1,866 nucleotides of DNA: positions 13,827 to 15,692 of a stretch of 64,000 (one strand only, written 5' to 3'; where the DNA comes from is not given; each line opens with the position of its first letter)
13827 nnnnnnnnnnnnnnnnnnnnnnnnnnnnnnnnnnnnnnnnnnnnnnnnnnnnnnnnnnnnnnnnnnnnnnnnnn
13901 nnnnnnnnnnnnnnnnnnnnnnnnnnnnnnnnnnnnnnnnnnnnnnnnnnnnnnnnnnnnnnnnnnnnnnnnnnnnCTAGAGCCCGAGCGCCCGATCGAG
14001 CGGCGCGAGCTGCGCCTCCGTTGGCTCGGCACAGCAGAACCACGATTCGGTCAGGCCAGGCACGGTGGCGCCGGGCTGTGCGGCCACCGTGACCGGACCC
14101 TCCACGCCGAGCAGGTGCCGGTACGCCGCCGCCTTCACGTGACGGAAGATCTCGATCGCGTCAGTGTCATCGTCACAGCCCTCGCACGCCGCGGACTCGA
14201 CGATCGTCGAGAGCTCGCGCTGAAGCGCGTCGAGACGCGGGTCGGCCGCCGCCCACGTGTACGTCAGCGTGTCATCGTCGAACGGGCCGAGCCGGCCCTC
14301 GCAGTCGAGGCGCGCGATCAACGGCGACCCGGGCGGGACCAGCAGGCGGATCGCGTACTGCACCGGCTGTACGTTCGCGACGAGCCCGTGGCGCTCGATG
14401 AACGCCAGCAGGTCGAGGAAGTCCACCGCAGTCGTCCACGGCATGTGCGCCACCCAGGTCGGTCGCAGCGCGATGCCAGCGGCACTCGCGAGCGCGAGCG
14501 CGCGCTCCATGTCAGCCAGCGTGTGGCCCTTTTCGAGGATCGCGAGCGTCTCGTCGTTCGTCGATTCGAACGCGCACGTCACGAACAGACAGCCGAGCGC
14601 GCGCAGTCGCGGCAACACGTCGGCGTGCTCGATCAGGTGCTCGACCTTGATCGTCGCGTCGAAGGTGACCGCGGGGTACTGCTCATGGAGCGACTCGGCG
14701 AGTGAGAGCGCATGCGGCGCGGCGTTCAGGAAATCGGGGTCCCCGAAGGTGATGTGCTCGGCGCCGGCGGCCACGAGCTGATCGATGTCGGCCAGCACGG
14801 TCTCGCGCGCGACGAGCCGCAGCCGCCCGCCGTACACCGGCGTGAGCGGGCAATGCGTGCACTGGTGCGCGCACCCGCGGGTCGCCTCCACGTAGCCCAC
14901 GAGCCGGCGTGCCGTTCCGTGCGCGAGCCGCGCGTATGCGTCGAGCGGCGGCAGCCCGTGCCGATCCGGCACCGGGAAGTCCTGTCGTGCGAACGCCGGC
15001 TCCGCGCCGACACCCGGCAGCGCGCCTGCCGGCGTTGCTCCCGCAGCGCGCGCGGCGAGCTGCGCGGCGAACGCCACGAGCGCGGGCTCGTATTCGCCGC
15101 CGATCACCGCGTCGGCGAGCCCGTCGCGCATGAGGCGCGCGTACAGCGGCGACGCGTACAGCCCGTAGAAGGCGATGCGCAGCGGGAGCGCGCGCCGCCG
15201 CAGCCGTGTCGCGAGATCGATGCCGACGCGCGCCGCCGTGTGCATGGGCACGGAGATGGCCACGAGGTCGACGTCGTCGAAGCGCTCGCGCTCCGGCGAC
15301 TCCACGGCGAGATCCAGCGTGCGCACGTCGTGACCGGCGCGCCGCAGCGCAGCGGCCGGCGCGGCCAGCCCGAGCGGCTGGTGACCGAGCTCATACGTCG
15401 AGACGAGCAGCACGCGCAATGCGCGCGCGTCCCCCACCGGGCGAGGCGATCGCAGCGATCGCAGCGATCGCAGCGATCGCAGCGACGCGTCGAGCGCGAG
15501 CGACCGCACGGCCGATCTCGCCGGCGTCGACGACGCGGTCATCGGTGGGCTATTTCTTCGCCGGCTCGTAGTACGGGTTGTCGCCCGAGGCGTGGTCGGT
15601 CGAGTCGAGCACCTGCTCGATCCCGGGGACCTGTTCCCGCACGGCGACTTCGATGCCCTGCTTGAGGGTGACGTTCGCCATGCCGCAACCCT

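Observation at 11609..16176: Compact module: NfuA-like, then B12-binding radical SAM (translationally coupled), then a frameshifted MBL hydrolase, with a convergent ATP-grasp ligase and HesB/IscA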

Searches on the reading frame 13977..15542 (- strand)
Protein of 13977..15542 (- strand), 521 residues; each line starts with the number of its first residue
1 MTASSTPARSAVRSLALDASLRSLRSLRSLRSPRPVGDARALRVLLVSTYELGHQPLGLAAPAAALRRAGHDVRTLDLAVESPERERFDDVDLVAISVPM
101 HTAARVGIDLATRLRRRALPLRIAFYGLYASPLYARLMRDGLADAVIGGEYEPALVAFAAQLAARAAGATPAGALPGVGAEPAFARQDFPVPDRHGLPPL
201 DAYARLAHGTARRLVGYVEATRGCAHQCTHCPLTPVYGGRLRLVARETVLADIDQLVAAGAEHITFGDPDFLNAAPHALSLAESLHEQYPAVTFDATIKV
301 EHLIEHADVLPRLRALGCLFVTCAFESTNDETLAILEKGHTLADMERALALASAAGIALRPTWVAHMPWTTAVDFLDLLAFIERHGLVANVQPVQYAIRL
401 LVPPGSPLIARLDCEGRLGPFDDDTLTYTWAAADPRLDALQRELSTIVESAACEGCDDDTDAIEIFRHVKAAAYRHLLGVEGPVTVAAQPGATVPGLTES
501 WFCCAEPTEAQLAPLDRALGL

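Call 3: search_protein_families(library=pfam, proteins=[window:13977-15542:-], max_evalue=0.01)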
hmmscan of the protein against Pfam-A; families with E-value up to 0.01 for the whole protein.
window:13977-15542:- (521 aa): 2 families
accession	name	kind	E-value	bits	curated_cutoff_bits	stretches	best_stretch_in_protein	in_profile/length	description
PF04055.27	Radical_SAM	-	1.4e-12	48.5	29.5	1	219-358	2-142/166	Radical SAM superfamily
PF02310.24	B12-binding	-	2.5e-10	40.7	32.1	1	45-157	3-119/121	B12 binding domain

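Call 4: search_protein_families(library=ncbifam, proteins=[window:13977-15542:-], max_evalue=0.01)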
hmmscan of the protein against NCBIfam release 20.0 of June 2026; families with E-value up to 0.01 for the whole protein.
window:13977-15542:- (521 aa): 20 families
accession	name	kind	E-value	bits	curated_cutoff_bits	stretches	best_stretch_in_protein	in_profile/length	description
NF040546.1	rSAM_CUAEP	equivalog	3.7e-175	583.1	500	1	44-513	1-467/468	CUAEP/CCAEP-tail radical SAM (seleno)protein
NF040542.1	rSAM_RCCLKC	equivalog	1e-86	291.8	450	1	44-456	1-419/423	arsinothricin biosynthesis radical SAM protein ArsL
TIGR04367.1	HpnR_B12_rSAM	equivalog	6.1e-17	61.3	650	1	52-369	18-337/490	hopanoid C-3 methylase HpnR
TIGR04072.2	rSAM_ladder_B12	equivalog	1.5e-16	60.1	360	1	216-357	181-321/443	lipid biosynthesis B12-binding/radical SAM protein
TIGR04295.1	B12_rSAM_oligo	hypoth_equivalog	4.3e-11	42.1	400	1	216-342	201-318/422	TIGR04295 family B12-binding domain-containing radical SAM protein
TIGR04013.1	B12_SAM_MJ_1487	hypoth_equivalog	4.7e-09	35.6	251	1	121-267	72-203/382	TIGR04013 family B12-binding domain/radical SAM domain-containing protein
TIGR02026.1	BchE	equivalog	3.6e-08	32.7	481.35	1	218-376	197-356/497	magnesium-protoporphyrin IX monomethyl ester anaerobic oxidative cyclase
TIGR04014.1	B12_SAM_MJ_0865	equivalog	1.3e-07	30.8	360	1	215-383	160-334/434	methyl-coenzyme M reductase glutamine C-methyltransferase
TIGR04479.1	bcpD_PhpK_rSAM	subfamily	1.5e-07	30.2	600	1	218-384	244-408/504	PhpK family radical SAM P-methyltransferase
NF050148.1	rSAM_ApyD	equivalog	2.8e-07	29.3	750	1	108-386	91-367/645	RiPP biosynthesis radical SAM protein ApyD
TIGR03471.1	HpnJ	equivalog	3e-07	29.7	577.6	1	220-371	202-351/472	hopanoid biosynthesis associated radical SAM protein HpnJ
NF033070.1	rSAM_AprD4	equivalog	2.2e-06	26.8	500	1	56-389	42-370/456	AprD4 family radical SAM diol-dehydratase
TIGR04385.1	B12_rSAM_cofa1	equivalog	3.9e-06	26.4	450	1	215-371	196-350/438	B12 lower ligand biosynthesis radical SAM protein BzaD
NF045585.1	rSAM_slr0320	equivalog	7.4e-06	24.7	775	1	218-278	238-298/511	photosystem II high light acclimation radical SAM protein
NF038361.1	rSAM_Sden_1168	equivalog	1.4e-05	23.8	575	1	144-385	200-451/560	Sden_1168 family B12-binding radical SAM P-methyltransferase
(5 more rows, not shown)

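Call 10: find_homologous_proteins(query=window:13977-15542:-, max_evalue=1e-10)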
Query window:13977-15542:- (521 aa): 7814 proteins with E <= 1e-10 among 8000 candidates; the best 120 are listed.
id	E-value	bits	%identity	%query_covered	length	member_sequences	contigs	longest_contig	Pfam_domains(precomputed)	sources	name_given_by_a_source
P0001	1.1e-281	953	85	100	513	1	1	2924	PF04055.28,PF02310.25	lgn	-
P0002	1.5e-256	870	80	98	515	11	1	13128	PF04055.28,PF02310.25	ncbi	ncbi:MAG: CUAEP/CCAEP-tail radical SAM protein [Dehalococcoidia bacterium]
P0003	2.6e-215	734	73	89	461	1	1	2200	PF04055.28,PF02310.25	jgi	jgi:radical SAM superfamily enzyme YgiQ (UPF0313 family)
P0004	2.1e-211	721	72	89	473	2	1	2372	PF04055.28,PF02310.25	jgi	jgi:radical SAM superfamily enzyme YgiQ (UPF0313 family)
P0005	5.5e-211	720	73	89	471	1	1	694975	PF04055.28,PF02310.25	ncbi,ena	-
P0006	4.7e-205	700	70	89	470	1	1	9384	PF04055.28,PF02310.25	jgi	jgi:radical SAM superfamily enzyme YgiQ (UPF0313 family)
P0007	2.9e-202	691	70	89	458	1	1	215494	PF04055.28,PF02310.25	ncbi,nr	ncbi:MAG: radical SAM protein [Dehalococcoidia bacterium]|nr:radical SAM protein [Dehalococcoidia ba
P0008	5.1e-200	684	67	92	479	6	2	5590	PF04055.28,PF02310.25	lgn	-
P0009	2.9e-196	671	67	88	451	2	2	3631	PF04055.28,PF02310.25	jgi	-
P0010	3.6e-196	671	70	87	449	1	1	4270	PF04055.28,PF02310.25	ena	-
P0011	1.2e-195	669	69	88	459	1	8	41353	PF04055.28,PF02310.25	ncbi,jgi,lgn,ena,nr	ncbi:MAG: B12-binding domain-containing radical SAM protein [Chloroflexi bacterium]|nr:B12-binding d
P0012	7.5e-195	667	67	87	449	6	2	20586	PF04055.28,PF02310.25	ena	-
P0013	6.2e-193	660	65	92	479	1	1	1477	PF04055.28,PF02310.25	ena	-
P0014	1.9e-191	655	64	92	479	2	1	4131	PF04055.28,PF02310.25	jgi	jgi:radical SAM superfamily enzyme YgiQ (UPF0313 family)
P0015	7.3e-191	653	67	87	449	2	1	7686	PF04055.28,PF02310.25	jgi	jgi:radical SAM superfamily enzyme YgiQ (UPF0313 family)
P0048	5.7e-175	601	61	90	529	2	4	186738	PF04055.28,PF02310.25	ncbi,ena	-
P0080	1.2e-169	584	60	89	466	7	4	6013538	PF04055.28,PF02310.25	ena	-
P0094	3.1e-167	576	60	89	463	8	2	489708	PF04055.28,PF02310.25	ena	-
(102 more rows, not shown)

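Call 13: find_related_loci(query=A1, collection=genome_contigs, flank=10000)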
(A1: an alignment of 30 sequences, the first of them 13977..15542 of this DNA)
Query A1 (521 aa) in genome_contigs; peptide patterns used: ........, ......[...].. (x = any residue, [..] = any of these).
600 stretches matched a pattern (row limit reached: there are more); 582 encode a relative of the query (tblastn E <= 1e-3); the best 80 are kept; 80 distinct loci.
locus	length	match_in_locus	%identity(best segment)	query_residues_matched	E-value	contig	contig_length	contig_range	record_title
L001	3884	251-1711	67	32-521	0e+0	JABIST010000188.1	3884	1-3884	MAG: Dehalococcoidia bacterium isolate SI072_bin195 k141_25982, whole genome shotgun sequence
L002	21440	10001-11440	60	38-521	3e-177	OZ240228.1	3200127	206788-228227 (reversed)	MAG: Dehalococcoidia bacterium isolate b56f2f09-7e5b-4802-a3f6-047262c577dd genome assembly, chromosome: 1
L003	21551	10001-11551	58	3-521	2e-173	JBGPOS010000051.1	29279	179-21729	MAG: Tepidiformaceae bacterium isolate OBJ_0618_7090110_186 k141_10115127_length_29279_cov_22.5258, whole genome shotgun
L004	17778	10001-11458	60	43-521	1e-169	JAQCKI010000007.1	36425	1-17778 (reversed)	MAG: Chloroflexota bacterium isolate casp40-mb.64 NODE_2680_length_36425_cov_0.086412, whole genome shotgun sequence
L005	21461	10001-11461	59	40-516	3e-166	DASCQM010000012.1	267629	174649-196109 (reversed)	MAG TPA_asm: Dehalococcoidia bacterium isolate Fu_MAG_70 c_000001025360, whole genome shotgun sequence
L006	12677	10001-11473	59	42-521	8e-164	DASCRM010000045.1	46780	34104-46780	MAG TPA_asm: Dehalococcoidia bacterium isolate Fu_MAG_94 c_000000771147, whole genome shotgun sequence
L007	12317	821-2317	58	35-515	7e-153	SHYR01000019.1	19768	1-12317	MAG: Dehalococcoidia bacterium isolate Baikal-deep-G124 BACOMB-C13081, whole genome shotgun sequence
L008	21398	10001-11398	58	33-515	2e-150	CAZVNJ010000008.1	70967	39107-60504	MAG TPA_asm: uncultured Dehalococcoides sp. isolate SRP237561_co1_116 genome assembly, contig: NODE_486_length_70967_cov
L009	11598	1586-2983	57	33-515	2e-148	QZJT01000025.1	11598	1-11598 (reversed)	MAG: Phycisphaerales bacterium isolate SURF_32 Ga0104751_1007612, whole genome shotgun sequence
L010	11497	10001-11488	55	36-519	1e-146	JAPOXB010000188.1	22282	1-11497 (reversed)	MAG: Chloroflexota bacterium isolate COS3_bin_15 NODE_750_length_22282_cov_12.5638, whole genome shotgun sequence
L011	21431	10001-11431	61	43-515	3e-146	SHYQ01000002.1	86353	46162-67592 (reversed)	MAG: Dehalococcoidia bacterium isolate Baikal-deep-G123 BACOMB-C795, whole genome shotgun sequence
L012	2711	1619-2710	67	43-408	4e-146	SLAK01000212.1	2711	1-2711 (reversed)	MAG: Dehalococcoidia bacterium isolate CSSed162cmB_403 CSSed16-2cmB-237326, whole genome shotgun sequence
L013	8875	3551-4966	47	43-517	4e-137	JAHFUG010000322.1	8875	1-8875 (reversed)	MAG: Blastocatellia bacterium isolate nzgw74 NODE_746_length_8876_cov_8.823073, whole genome shotgun sequence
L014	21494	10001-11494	46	36-521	3e-135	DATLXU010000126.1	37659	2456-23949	MAG TPA_asm: Blastocatellia bacterium isolate SMAG_U13254 k141_138175, whole genome shotgun sequence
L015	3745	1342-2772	50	41-518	3e-139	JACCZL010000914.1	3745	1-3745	MAG: Chloroflexota bacterium isolate MGR_bin229 SD2897-2912_k127_5483460, whole genome shotgun sequence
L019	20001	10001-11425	45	36-521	8e-132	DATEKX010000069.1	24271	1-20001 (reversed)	MAG TPA_asm: Blastocatellia bacterium isolate SMAG_U8901 k141_1007510, whole genome shotgun sequence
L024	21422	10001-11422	49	42-514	1e-129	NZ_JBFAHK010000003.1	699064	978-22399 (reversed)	Nonomuraea sp. NPDC050783 NPDC050783_39_H10.ctg-0003, whole genome shotgun sequence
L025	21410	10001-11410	47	44-520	1e-129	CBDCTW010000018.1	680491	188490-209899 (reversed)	MAG: Candidatus Marinacidobacterales bacterium isolate 93f947af-649f-438b-bd9c-305c393987f8 genome assembly, contig: con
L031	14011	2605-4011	46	35-515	1e-128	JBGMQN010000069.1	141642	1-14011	MAG: Anaerolineales bacterium isolate N04_S1C25542 S1CNODE_1_length_141642_cov_48.844965, whole genome shotgun sequence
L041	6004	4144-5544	44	44-513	2e-127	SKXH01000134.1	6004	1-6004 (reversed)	MAG: Bacteroidetes bacterium isolate CSSed162cmB_234 CSSed16-2cmB-64902, whole genome shotgun sequence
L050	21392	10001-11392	47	41-515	3e-125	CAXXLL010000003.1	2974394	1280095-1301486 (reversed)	MAG: Gammaproteobacteria bacterium isolate c3243a8b-db96-42cf-a016-84d8fe09dca8 genome assembly, contig: contig_3, whole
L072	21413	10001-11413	46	41-516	2e-123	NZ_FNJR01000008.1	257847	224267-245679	Actinopolyspora xinjiangensis strain DSM 46732, whole genome shotgun sequence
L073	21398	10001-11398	48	34-513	3e-123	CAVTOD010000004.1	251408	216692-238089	MAG: uncultured Solirubrobacterales bacterium isolate MFD00822.bin.1.206 genome assembly, contig: contig_29635, whole ge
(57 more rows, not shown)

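Call 31: search_solved_structures(query=window:13977-15542:-, max_evalue=0.001)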
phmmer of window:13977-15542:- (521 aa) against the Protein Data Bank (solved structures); distinct sequences matched with E-value up to 0.001: 1.
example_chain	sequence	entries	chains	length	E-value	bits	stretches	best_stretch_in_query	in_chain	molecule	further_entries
6fd2_B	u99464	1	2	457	1.5e-05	27.3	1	168-388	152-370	Putative apramycin biosynthetic oxidoreductase 4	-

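Call 33: find_encoding_contigs(protein=P0002, flank=8000, max_places=3)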
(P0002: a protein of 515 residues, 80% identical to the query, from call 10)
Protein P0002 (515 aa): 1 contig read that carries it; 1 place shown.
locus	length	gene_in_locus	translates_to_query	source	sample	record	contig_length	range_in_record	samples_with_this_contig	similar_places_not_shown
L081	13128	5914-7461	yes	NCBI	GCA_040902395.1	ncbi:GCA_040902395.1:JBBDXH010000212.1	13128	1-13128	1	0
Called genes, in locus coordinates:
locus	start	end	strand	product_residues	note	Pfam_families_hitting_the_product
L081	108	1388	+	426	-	-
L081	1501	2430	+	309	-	PF02653:BPD_transp_2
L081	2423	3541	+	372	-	PF02653:BPD_transp_2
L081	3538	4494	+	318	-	PF00005:ABC_tran, PF13304:AAA_21 (faint), PF12399:BCA_ABC_TP_C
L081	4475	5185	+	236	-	PF00005:ABC_tran, PF13304:AAA_21 (faint)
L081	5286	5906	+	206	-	PF01521:Fe-S_biosyn, PF01106:NifU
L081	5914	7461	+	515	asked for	PF02310:B12-binding, PF04055:Radical_SAM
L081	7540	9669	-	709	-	PF12804:NTP_transf_3, PF01066:CDP-OH_P_transf, PF00702:Hydrolase, PF13419:HAD_2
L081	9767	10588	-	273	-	PF00483:NTP_transferase, PF12804:NTP_transf_3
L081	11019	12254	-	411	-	PF18130:ATPgrasp_N, PF01071:GARS_A (weak), PF13535:ATP-grasp_4, PF18603:LAL_C2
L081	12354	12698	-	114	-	PF01521:Fe-S_biosyn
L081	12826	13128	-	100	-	PF00570:HRDC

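Call 34: find_encoding_contigs(protein=P0005, flank=8000, max_places=2)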
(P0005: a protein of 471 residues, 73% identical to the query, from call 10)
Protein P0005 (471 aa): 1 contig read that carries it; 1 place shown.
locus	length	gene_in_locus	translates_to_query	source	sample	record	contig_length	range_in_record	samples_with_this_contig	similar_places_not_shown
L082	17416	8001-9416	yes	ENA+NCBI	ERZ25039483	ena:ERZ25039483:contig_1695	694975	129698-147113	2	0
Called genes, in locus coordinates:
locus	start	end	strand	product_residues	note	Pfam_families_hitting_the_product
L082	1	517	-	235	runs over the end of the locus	PF13298:LigD_N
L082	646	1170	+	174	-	-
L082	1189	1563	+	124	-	-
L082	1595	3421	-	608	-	PF00009:GTP_EFTU, PF22042:EF-G_D2, PF03144:GTP_EFTU_D2, PF00679:EFG_C, PF21018:BipA_C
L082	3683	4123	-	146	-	PF04138:GtrA_DPMS_TM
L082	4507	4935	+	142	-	-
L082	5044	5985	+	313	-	PF00561:Abhydrolase_1, PF12146:Hydrolase_4, PF12697:Abhydrolase_6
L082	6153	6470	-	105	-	-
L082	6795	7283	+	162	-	PF13458:Peripla_BP_6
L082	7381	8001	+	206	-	PF01521:Fe-S_biosyn, PF01106:NifU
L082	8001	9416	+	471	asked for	PF02310:B12-binding, PF04055:Radical_SAM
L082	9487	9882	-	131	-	PF00582:Usp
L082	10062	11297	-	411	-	PF18130:ATPgrasp_N, PF13535:ATP-grasp_4, PF18603:LAL_C2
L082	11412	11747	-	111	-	PF01521:Fe-S_biosyn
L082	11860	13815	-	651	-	PF00270:DEAD, PF00271:Helicase_C, PF16124:RecQ_Zn_bind, PF00570:HRDC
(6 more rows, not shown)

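Call 56: find_encoding_contigs(protein=P0080, flank=7000, max_places=2)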
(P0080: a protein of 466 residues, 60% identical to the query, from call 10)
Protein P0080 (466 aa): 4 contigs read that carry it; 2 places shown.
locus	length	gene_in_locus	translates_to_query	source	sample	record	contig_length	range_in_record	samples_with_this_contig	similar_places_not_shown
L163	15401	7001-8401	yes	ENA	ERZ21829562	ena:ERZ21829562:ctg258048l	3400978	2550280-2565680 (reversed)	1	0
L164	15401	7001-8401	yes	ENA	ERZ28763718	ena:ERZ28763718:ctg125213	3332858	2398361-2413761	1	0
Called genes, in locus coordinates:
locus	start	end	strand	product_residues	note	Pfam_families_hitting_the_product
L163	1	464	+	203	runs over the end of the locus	PF00211:Guanylate_cyc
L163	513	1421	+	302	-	PF08450:SGL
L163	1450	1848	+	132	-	PF07883:Cupin_2 (weak)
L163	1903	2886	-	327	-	PF08240:ADH_N, PF00107:ADH_zinc_N, PF13602:ADH_zinc_N_2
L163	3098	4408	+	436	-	PF00355:Rieske, PF00848:Ring_hydroxyl_A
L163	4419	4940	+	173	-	PF00866:Ring_hydroxyl_B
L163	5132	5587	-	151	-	PF02629:CoA_binding, PF13380:CoA_binding_2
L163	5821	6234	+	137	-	PF03928:HbpS-like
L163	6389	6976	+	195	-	PF01521:Fe-S_biosyn (faint), PF01106:NifU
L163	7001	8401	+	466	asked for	PF02310:B12-binding, PF04055:Radical_SAM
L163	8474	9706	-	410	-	PF18130:ATPgrasp_N, PF01071:GARS_A (weak), PF13535:ATP-grasp_4, PF18603:LAL_C2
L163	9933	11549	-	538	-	PF00083:Sugar_tr, PF07690:MFS_1, PF05977:MFS_3 (weak)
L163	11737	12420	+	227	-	PF01638:HxlR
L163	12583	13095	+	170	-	PF10604:Polyketide_cyc2 (weak), PF08327:AHSA1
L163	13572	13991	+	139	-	PF01047:MarR, PF12802:MarR_2, PF22381:Staph_reg_Sar_Rot (weak), PF13601:HTH_34 (weak)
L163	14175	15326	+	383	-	PF05977:MFS_3, PF07690:MFS_1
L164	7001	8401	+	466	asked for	PF02310:B12-binding, PF04055:Radical_SAM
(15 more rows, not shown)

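Call 57: find_encoding_contigs(protein=P0094, flank=7000, max_places=2)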
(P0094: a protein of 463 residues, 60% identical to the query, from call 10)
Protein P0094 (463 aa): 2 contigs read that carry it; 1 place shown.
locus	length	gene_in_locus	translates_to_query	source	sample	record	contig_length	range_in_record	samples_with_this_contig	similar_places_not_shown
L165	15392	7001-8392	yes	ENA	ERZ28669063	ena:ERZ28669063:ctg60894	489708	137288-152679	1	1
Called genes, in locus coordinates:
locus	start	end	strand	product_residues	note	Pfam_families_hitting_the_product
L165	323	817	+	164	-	PF01226:Form_Nir_trans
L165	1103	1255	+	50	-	-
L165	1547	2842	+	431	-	PF13458:Peripla_BP_6, PF01094:ANF_receptor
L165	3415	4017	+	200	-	-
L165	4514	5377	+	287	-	PF00582:Usp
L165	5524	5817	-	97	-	-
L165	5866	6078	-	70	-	PF20104:DUF6494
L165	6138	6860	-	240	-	PF02596:DUF169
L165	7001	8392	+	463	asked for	PF02310:B12-binding, PF04055:Radical_SAM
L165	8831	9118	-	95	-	-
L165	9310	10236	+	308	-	PF00296:Bac_luciferase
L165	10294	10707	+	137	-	PF13683:rve_3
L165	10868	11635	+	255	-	PF00578:AhpC-TSA (weak)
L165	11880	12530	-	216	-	-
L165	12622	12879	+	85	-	PF13560:HTH_31, PF13443:HTH_26, PF01381:HTH_3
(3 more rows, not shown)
